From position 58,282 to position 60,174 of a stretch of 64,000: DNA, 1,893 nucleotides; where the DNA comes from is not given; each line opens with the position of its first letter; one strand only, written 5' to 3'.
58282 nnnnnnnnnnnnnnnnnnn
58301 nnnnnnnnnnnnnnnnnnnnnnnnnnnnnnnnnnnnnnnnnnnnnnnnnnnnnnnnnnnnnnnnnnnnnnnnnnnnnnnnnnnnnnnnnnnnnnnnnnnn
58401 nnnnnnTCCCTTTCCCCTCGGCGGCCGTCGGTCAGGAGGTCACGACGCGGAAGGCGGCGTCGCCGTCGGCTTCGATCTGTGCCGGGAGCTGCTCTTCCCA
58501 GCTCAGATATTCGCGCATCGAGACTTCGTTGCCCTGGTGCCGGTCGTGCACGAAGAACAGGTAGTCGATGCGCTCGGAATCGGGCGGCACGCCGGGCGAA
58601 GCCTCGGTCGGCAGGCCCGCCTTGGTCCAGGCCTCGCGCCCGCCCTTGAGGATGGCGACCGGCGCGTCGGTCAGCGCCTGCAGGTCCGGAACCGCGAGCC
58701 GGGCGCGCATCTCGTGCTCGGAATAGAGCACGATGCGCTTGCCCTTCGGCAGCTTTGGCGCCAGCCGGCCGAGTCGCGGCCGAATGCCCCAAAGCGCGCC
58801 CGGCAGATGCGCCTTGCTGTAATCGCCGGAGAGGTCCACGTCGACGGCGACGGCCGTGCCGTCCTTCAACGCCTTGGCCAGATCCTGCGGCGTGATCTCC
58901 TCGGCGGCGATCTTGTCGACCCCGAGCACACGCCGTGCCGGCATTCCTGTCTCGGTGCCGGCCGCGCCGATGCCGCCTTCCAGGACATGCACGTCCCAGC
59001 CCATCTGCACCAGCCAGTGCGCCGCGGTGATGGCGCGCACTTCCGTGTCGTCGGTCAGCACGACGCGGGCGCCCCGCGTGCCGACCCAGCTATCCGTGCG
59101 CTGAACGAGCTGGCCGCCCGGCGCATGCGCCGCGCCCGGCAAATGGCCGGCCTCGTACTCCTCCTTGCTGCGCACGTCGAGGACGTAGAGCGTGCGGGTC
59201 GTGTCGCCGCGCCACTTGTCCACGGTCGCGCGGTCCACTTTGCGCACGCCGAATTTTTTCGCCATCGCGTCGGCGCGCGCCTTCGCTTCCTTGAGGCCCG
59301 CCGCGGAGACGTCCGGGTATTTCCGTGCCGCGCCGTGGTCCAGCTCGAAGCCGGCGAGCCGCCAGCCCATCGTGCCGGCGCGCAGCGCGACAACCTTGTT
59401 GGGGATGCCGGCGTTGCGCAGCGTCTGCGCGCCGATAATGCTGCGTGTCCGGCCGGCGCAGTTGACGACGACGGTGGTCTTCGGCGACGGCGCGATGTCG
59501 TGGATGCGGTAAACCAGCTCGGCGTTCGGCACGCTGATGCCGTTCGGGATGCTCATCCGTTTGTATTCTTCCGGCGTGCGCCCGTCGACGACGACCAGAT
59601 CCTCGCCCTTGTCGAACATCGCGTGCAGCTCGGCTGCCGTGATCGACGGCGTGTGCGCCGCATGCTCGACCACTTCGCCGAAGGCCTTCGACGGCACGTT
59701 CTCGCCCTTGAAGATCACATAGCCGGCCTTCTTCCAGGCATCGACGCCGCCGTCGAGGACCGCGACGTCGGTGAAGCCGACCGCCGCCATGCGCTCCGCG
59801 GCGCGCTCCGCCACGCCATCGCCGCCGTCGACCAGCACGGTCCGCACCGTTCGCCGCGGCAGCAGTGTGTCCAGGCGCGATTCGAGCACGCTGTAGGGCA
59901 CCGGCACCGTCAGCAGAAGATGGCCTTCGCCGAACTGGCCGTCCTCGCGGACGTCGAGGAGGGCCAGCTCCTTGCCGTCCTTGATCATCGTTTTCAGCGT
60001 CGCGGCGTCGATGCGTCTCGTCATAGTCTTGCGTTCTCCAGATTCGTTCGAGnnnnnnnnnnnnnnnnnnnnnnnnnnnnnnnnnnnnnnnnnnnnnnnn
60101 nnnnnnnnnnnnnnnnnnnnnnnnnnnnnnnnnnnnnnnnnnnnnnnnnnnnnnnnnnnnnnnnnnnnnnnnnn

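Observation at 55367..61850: Six-gene operon: TauE/TSUP - TauD-like - 4x rhodanese - TauD-like - MFS - beta-hydroxyacid dehydrogenase, a candidate uncharacterised organosulfur catabolic pathway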

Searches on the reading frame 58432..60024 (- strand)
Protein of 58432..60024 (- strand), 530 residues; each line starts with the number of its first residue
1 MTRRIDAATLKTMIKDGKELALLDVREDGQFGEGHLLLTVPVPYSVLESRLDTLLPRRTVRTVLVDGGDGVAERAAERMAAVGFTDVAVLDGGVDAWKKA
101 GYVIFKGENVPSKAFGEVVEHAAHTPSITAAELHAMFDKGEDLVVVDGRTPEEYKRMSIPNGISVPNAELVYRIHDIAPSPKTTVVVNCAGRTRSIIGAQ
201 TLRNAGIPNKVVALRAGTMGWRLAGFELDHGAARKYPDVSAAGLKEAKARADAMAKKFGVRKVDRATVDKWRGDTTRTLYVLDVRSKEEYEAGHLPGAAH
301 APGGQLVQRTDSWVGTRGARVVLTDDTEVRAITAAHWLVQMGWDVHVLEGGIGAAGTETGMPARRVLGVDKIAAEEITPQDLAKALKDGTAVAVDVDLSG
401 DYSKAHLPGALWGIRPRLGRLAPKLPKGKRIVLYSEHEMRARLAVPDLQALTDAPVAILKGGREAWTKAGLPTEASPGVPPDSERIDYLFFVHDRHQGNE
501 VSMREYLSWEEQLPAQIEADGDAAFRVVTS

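Call 4: search_protein_families(library=pfam, proteins=[window:58432-60024:-])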
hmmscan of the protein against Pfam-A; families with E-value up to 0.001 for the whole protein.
window:58432-60024:- (530 aa): 1 family
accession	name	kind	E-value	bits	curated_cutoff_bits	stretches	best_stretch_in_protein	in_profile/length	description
PF00581.25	Rhodanese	-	8e-53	177.6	22.2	4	278-352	15-96/102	Rhodanese-like domain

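Call 5: search_protein_families(library=ncbifam, proteins=[window:58432-60024:-], max_evalue=0.01)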
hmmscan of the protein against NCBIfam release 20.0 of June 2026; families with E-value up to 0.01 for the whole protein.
window:58432-60024:- (530 aa): 18 families
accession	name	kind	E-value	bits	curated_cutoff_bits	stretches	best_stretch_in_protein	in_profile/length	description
NF006444.0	PRK08762.1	equivalog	4.7e-42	144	449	4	122-230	11-116/387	molybdopterin-synthase adenylyltransferase MoeB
NF005902.0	PRK07878.1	equivalog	1.8e-24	86.4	647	2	119-221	280-381/392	adenylyltransferase/sulfurtransferase MoeZ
NF041203.1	rhodanese_LYCAU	equivalog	1.8e-22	79.4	115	3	373-475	19-125/126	rhodanese-related (seleno)protein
NF045521.1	rhoda_near_glyco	subfamily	1.1e-18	67.4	145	3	4-110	16-121/144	rhodanese homology domain-containing protein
NF005646.0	PRK07411.1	equivalog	6.2e-14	51.9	633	1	119-221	275-379/390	molybdopterin-synthase adenylyltransferase MoeB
NF001195.0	PRK00162.1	equivalog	6e-13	49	102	1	5-100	7-99/108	thiosulfate sulfurtransferase GlpE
TIGR02981.1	phageshock_pspE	exception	7.4e-11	42.3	126.3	1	146-206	22-82/101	thiosulfate sulfurtransferase PspE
NF007627.0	PRK10287.1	equivalog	1.4e-10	41.3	102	1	146-206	24-84/104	thiosulfate sulfurtransferase PspE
NF008750.0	PRK11784.1-2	equivalog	2.6e-08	33.3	241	0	277-302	14-39/346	tRNA 2-selenouridine(34) synthase MnmH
NF008752.0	PRK11784.1-4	equivalog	1.1e-07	30.9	266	0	280-305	20-45/357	tRNA 2-selenouridine(34) synthase MnmH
TIGR03865.1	PQQ_CXXCW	subfamily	2.8e-06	27.3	128.05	0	75-104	133-162/167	PQQ-dependent catabolism-associated CXXCW motif protein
NF008557.0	PRK11493.1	equivalog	4.3e-06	26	250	0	71-125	100-154/281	3-mercaptopyruvate sulfurtransferase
TIGR03167.1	tRNA_sel_U_synt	equivalog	9.9e-06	25.2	219.75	0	280-302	4-26/311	tRNA 2-selenouridine(34) synthase MnmH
TIGR04568.1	arch_SelU_Nterm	equivalog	2e-05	24.5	200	1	110-166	73-127/215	selenouridine synthase SelU-like subunit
NF033833.0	rhodan_ChrE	equivalog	2.3e-05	24.4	120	0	376-475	4-106/108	rhodanese family chromate resistance protein ChrE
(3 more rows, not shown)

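Call 9: find_homologous_proteins(query=window:58432-60024:-, max_evalue=1e-10)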
Query window:58432-60024:- (530 aa): 8000 proteins with E <= 1e-10 among 8000 candidates; the best 120 are listed.
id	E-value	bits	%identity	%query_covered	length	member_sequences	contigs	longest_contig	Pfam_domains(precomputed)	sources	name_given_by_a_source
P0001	0.0e+0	1034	87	100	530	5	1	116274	PF00581.26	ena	-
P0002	0.0e+0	1027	87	100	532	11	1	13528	PF00581.26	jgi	jgi:rhodanese-related sulfurtransferase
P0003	0.0e+0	1026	87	100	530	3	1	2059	PF00581.26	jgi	jgi:rhodanese-related sulfurtransferase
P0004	0.0e+0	1024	85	100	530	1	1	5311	PF00581.26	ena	-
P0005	0.0e+0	1024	87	100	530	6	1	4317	PF00581.26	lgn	-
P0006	0.0e+0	1022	86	100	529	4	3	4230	PF00581.26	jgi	jgi:rhodanese-related sulfurtransferase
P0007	0.0e+0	1018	86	100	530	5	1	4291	PF00581.26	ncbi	-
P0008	2.6e-297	1005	85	100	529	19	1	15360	PF00581.26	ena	-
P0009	5.7e-296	1000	84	100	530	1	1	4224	PF00581.26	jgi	jgi:rhodanese-related sulfurtransferase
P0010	6.6e-296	1000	83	100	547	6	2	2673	PF00581.26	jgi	jgi:rhodanese-related sulfurtransferase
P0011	1.8e-293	992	83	100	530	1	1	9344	PF00581.26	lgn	-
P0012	6.5e-293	990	82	100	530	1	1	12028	PF00581.26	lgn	-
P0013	8.9e-293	990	83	100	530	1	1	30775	PF00581.26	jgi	-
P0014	8.2e-278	940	79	100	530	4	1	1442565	PF00581.26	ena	-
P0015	6.3e-272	921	78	99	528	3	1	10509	PF00581.26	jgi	-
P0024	7.3e-257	871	73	100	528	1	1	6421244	PF00581.26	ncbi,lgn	-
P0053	5.1e-238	809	69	99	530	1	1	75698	PF00581.26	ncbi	ncbi:Thiosulfate sulfurtransferase GlpE [Candidatus Entotheonellaceae bacterium PAL068K]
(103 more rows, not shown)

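Call 10: find_encoding_contigs(protein=P0001, flank=10000, max_places=2)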
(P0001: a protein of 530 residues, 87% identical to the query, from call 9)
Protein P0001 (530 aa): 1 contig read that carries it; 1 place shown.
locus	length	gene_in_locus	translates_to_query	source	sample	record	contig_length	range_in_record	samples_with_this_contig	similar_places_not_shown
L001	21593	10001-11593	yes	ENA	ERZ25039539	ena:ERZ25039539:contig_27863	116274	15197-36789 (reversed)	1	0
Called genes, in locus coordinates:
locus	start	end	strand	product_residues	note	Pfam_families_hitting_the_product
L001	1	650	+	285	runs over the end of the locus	PF02668:TauD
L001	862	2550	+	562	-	PF08241:Methyltransf_11 (weak)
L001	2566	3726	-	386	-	PF02515:CoA_transf_3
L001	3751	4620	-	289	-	PF04909:Amidohydro_2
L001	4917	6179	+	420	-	PF05977:MFS_3, PF07690:MFS_1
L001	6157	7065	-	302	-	PF00892:EamA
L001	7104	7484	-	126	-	PF00355:Rieske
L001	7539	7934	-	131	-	PF00903:Glyoxalase, PF13669:Glyoxalase_4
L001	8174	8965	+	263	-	PF01925:TauE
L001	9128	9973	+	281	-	PF02668:TauD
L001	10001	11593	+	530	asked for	PF00581:Rhodanese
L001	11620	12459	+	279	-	PF02668:TauD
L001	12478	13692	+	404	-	PF07690:MFS_1, PF00083:Sugar_tr, PF07690:MFS_1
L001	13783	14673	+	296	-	PF02826:2-Hacid_dh_C (weak), PF03446:NAD_binding_2, PF03807:F420_oxidored, PF14833:NAD_binding_11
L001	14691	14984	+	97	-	PF03992:ABM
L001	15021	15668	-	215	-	-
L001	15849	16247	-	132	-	PF03147:FDX-ACB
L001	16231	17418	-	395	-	PF02397:Bac_transf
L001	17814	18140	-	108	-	-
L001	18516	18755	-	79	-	-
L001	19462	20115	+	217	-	PF04932:Wzy_C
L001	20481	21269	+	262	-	-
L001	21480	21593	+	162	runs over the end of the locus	-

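Call 11: find_encoding_contigs(protein=P0024, flank=10000, max_places=2)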
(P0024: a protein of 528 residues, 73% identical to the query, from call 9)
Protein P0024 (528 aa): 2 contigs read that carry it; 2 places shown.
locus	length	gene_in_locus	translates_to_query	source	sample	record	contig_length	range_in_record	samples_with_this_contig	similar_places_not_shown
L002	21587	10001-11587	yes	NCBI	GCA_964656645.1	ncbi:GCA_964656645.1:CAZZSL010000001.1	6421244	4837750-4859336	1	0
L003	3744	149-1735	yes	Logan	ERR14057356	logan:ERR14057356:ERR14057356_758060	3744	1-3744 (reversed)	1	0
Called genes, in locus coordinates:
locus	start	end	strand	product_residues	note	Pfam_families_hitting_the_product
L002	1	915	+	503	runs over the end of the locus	PF05977:MFS_3, PF07690:MFS_1, PF05977:MFS_3, PF07690:MFS_1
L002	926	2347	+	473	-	PF07929:PRiA4_ORF3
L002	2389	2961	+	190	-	PF01590:GAF, PF13185:GAF_2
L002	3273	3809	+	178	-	PF13669:Glyoxalase_4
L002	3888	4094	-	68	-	-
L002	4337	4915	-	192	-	-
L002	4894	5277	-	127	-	-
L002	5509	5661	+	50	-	-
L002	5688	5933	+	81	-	-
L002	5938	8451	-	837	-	PF09820:AAA-ATPase_like, PF13401:AAA_22 (faint), PF08011:PDDEXK_9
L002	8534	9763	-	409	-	PF00108:Thiolase_N, PF22691:Thiolase_C_1 (faint), PF02803:Thiolase_C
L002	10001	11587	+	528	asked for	PF00581:Rhodanese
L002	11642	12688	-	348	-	PF08100:Dimerisation, PF00891:Methyltransf_2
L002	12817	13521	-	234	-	PF20240:DUF6597, PF12833:HTH_18, PF00165:HTH_AraC (weak)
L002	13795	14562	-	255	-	PF00106:adh_short, PF13561:adh_short_C2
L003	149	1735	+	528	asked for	PF00581:Rhodanese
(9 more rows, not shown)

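Call 12: find_encoding_contigs(protein=P0053, flank=10000, max_places=2)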
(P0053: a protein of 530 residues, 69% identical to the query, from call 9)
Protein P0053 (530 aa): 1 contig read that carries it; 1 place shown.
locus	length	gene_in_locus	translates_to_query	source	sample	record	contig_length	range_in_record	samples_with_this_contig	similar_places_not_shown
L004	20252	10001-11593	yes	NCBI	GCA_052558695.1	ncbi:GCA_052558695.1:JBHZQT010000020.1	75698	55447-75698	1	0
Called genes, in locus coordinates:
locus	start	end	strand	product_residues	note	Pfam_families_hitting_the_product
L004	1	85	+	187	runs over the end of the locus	PF10816:DUF2760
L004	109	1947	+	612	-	PF06723:MreB_Mbl (faint), PF00012:HSP70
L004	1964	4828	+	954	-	PF00012:HSP70, PF12531:DUF3731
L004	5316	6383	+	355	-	PF00296:Bac_luciferase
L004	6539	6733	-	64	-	PF13559:DUF4129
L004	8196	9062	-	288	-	PF08450:SGL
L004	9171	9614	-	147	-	PF03473:MOSC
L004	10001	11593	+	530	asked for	PF00581:Rhodanese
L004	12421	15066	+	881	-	PF00311:PEPcase, PF14010:PEPcase_2 (faint)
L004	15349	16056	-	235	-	PF00300:His_Phos_1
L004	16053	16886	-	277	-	PF02348:CTP_transf_3, PF12804:NTP_transf_3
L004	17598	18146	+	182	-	PF02627:CMD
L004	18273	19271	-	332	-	PF00248:Aldo_ket_red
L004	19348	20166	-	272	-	PF13406:SLT_2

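Call 14: search_solved_structures(query=window:58432-60024:-, max_evalue=0.001)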
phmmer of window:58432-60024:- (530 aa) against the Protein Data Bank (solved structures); distinct sequences matched with E-value up to 0.001: 8.
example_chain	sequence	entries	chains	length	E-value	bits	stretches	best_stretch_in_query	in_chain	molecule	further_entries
1yt8_A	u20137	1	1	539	6.5e-134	450.6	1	16-528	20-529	thiosulfate sulfurtransferase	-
6mxv_A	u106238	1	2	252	4.8e-16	61.7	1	21-224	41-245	Rhodanese-like family protein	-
3k9r_A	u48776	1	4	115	5.9e-07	31.7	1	5-101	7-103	Alr3790 protein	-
2kl3_A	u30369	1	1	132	6.3e-07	31.6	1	4-101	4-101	Alr3790 protein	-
3ilm_A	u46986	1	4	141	1.6e-06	30.3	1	6-101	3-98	Alr3790 protein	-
3hix_A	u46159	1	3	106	4.2e-06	28.9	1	10-101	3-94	Alr3790 protein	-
2hhg_A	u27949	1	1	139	5.1e-05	25.3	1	125-234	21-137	Hypothetical protein RPA3614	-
3r2u_A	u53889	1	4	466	0.00055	21.9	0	277-308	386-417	Metallo-beta-lactamase family protein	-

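Call 18: find_related_loci(query=A1, collection=genome_contigs, flank=10000)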
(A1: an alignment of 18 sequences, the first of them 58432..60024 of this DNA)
Query A1 (530 aa) in genome_contigs; peptide patterns used: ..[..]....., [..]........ (x = any residue, [..] = any of these).
599 stretches matched a pattern (row limit reached: there are more); 595 encode a relative of the query (tblastn E <= 1e-3); the best 80 are kept; 80 distinct loci.
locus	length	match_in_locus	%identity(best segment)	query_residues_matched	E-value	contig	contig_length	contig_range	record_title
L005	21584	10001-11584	76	1-528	0e+0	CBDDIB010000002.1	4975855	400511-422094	MAG: Alphaproteobacteria bacterium isolate 7448a1ac-87b9-4237-a118-df8c98a982b6 genome assembly, contig: contig_2, whole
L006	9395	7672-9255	66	1-527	0e+0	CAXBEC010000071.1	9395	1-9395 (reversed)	MAG TPA_asm: uncultured Alphaproteobacteria bacterium isolate ERR2762182_binner13_Refined_36 genome assembly, contig: ER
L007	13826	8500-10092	65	1-529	0e+0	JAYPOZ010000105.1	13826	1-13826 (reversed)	MAG: Rickettsiales bacterium isolate 139572_S173_metabat_bins_sens.tsv.117_sub NODE_3513_length_13826_cov_7.556387, whol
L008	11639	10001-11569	64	4-527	0e+0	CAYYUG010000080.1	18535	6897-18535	MAG TPA_asm: uncultured Rhodospirillaceae bacterium isolate SRP092796_co3_886 genome assembly, contig: NODE_5260_length_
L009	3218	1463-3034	67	3-527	0e+0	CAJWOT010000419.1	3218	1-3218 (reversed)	MAG TPA_asm: uncultured Rhodospirillaceae bacterium isolate ERR599097_bin.110_MetaBAT_v2.12.1_MAG genome assembly, conti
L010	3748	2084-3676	61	1-529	0e+0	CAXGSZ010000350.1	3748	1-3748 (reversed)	MAG TPA_asm: uncultured Alphaproteobacteria bacterium isolate ERR594301_metabat2_10 genome assembly, contig: ERZ8578527.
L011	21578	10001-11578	59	4-529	0e+0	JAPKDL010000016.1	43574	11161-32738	MAG: Alphaproteobacteria bacterium isolate ANT-89 NODE_367_length_43574_cov_18.142949, whole genome shotgun sequence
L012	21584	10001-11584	58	1-530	0e+0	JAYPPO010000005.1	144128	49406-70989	MAG: Alphaproteobacteria bacterium isolate SD3109_NP_metabat_bins_2.tsv.082 unicycler_71987, whole genome shotgun sequen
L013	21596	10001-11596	57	2-528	0e+0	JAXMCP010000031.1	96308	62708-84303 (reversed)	MAG: Reyranellaceae bacterium isolate STL-PRO13 C2.172.fa-31, whole genome shotgun sequence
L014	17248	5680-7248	55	5-527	7e-173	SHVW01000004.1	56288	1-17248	MAG: Alphaproteobacteria bacterium isolate Baikal-deep-G49 BACOMB-C2146, whole genome shotgun sequence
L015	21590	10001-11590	58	1-529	0e+0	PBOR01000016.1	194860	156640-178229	MAG: Rhodospirillaceae bacterium isolate RS386 1894, whole genome shotgun sequence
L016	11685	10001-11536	53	9-527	1e-168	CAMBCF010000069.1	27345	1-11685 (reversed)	MAG: Bordetella parapertussis isolate TH-08apr19-38 genome assembly, contig: TH-08apr19-C4525, whole genome shotgun sequ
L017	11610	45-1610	53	1-527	3e-166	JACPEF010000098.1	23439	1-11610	MAG: Betaproteobacteria bacterium isolate NC_groundwater_328_Ag_B-0.1um_65_11 GD18-4_B1_scaffold_397189, whole genome sh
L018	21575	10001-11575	54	1-528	3e-166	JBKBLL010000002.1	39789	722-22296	MAG: Alphaproteobacteria bacterium isolate 21H_023.bin.41 NODE_2_length_39789_cov_4.287797, whole genome shotgun sequenc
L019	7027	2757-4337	54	1-526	1e-166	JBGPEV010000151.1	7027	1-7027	MAG: bacterium isolate OBJ_0618_7090110_82 k141_416914_length_7027_cov_10.0317, whole genome shotgun sequence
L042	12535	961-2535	51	1-527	2e-156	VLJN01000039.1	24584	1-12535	Cupriavidus gilardii J11 CupJ11_scaffold_43, whole genome shotgun sequence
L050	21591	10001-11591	93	1-530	9e-155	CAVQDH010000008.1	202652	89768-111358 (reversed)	MAG: uncultured Alphaproteobacteria bacterium isolate MFD02416.bin.1.390 genome assembly, contig: contig_63626, whole ge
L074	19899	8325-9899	51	4-528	2e-151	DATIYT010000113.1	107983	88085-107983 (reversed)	MAG TPA_asm: Stellaceae bacterium isolate SMAG_U15282 k141_589308, whole genome shotgun sequence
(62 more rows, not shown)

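Call 32: search_protein_families(library=pfam, proteins=[L015:430-813:-, L015:1303-2331:-, L015:2297-3862:-, L015:3935-5044:+, L015:17824-18711:+, L005:12490-13377:+, L042:88-807:+, L015:21156-21590:-, L014:7052-8122:+], max_evalue=0.001)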
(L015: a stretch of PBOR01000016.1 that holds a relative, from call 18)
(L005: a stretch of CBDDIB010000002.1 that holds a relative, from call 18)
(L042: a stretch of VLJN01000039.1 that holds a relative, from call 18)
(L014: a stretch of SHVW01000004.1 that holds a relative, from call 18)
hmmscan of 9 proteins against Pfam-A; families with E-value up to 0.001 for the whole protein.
L015:430-813:- (127 aa): 1 family
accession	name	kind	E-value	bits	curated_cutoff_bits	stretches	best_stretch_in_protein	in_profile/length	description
PF00355.32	Rieske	-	1.6e-09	38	20.3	1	3-91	4-82/88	Rieske [2Fe-2S] domain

L015:1303-2331:- (342 aa): 2 families
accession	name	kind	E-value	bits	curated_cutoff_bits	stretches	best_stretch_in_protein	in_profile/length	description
PF00710.25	Asparaginase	-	1.1e-45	156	22.5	1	17-212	1-192/193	Asparaginase, N-terminal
PF17763.6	Asparaginase_C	-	3e-26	92.1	34.6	1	231-339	1-114/114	Glutaminase/Asparaginase C-terminal domain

L015:2297-3862:- (521 aa): 2 families
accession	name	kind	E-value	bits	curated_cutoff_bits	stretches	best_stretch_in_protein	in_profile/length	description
PF00206.25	Lyase_1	-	2e-47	162.6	27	1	96-324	69-312/312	Lyase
PF14698.11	ASL_C2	-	1.5e-11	45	27.3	1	390-464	3-68/69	Argininosuccinate lyase C-terminal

L015:3935-5044:+ (369 aa): 2 families
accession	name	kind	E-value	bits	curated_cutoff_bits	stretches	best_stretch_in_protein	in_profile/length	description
PF13378.12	MR_MLE_C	-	4.1e-51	174.2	29.4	1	160-362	13-219/219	Enolase C-terminal domain-like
PF02746.21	MR_MLE_N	-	2.6e-15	57.1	22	1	10-126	6-117/117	Mandelate racemase / muconate lactonizing enzyme, N-terminal domain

L015:17824-18711:+ (295 aa): 1 family
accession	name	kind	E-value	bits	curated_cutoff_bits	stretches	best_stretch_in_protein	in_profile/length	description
PF09084.16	NMT1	-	5.9e-12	46.4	20.5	1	17-224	6-215/216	NMT1/THI5 like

L005:12490-13377:+ (295 aa): 1 family
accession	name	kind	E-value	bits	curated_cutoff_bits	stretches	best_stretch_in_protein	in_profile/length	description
PF09084.16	NMT1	-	1.1e-10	42.2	20.5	1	18-223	7-214/216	NMT1/THI5 like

L042:88-807:+ (239 aa): 0 families

L015:21156-21590:- (144 aa): 1 family
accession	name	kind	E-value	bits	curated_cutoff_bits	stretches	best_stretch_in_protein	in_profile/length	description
PF07331.16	TctB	-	0.00092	19.8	29.1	0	13-123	30-134/137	Tripartite tricarboxylate transporter TctB family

L014:7052-8122:+ (356 aa): 1 family
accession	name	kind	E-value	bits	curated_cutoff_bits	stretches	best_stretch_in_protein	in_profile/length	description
PF02668.22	TauD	-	2.7e-66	224.6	27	1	77-347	2-266/267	Taurine catabolism dioxygenase TauD, TfdA family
